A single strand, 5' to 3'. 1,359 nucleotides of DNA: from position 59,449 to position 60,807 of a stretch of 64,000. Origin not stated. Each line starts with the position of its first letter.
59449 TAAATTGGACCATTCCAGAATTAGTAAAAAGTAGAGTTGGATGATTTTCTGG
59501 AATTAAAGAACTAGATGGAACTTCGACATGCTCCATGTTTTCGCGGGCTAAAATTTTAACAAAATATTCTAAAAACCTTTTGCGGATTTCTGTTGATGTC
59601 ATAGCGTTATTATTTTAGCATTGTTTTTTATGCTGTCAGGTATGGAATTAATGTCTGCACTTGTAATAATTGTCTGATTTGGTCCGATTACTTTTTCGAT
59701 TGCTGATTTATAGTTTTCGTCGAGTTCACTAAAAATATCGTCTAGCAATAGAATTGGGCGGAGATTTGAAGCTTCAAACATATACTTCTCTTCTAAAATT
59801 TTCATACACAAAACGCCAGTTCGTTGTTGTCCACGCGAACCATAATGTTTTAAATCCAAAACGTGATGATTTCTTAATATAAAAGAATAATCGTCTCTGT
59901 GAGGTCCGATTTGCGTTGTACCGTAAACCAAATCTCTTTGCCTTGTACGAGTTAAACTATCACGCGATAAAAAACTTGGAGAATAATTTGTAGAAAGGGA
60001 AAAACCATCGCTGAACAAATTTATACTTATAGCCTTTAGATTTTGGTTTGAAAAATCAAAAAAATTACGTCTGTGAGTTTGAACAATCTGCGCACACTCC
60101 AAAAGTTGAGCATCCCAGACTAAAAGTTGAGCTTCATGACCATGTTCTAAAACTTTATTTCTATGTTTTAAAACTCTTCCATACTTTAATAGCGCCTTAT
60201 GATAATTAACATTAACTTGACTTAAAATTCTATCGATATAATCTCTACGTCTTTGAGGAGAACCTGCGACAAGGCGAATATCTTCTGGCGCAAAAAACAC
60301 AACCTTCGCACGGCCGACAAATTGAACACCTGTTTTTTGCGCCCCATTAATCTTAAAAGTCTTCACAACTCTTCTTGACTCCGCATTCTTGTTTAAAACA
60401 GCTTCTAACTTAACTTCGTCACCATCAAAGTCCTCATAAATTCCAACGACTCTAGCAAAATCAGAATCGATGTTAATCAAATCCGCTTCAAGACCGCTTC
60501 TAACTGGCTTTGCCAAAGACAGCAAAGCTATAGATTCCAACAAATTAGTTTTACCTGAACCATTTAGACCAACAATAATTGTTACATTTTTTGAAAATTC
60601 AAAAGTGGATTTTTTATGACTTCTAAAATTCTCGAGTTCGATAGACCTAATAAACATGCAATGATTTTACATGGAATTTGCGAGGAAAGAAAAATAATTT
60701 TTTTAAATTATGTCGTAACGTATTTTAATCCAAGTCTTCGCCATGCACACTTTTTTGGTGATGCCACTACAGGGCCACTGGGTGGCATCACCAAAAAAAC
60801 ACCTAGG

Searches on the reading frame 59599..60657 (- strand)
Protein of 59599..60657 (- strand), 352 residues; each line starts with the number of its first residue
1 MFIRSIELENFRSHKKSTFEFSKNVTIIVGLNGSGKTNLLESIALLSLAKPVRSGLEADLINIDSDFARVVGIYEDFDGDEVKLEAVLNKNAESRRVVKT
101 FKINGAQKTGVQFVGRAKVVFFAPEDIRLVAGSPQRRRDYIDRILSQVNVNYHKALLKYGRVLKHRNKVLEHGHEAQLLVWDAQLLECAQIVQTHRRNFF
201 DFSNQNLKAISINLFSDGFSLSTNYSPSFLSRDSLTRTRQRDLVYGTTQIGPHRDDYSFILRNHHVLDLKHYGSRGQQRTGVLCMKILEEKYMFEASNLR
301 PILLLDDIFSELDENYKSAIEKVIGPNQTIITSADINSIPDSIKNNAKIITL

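Call 61: search_protein_families(library=pfam, proteins=[window:59599-60657:-], max_evalue=0.0001)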
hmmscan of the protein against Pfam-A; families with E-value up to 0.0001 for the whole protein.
window:59599-60657:- (352 aa): 4 families
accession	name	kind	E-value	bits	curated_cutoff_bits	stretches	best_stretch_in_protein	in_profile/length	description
PF02463.25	SMC_N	-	6.6e-18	65.4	40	1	2-333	1-196/220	RecF/RecN/SMC N terminal domain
PF13175.12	AAA_15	-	6.2e-14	52.8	32.1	1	1-103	1-79/374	AAA ATPase domain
PF13476.12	AAA_23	-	8e-14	53.2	27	1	5-57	1-53/201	AAA domain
PF13304.12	AAA_21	-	2.6e-05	24.9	27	1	25-93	1-83/304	AAA domain, putative AbiEii toxin, Type IV TA system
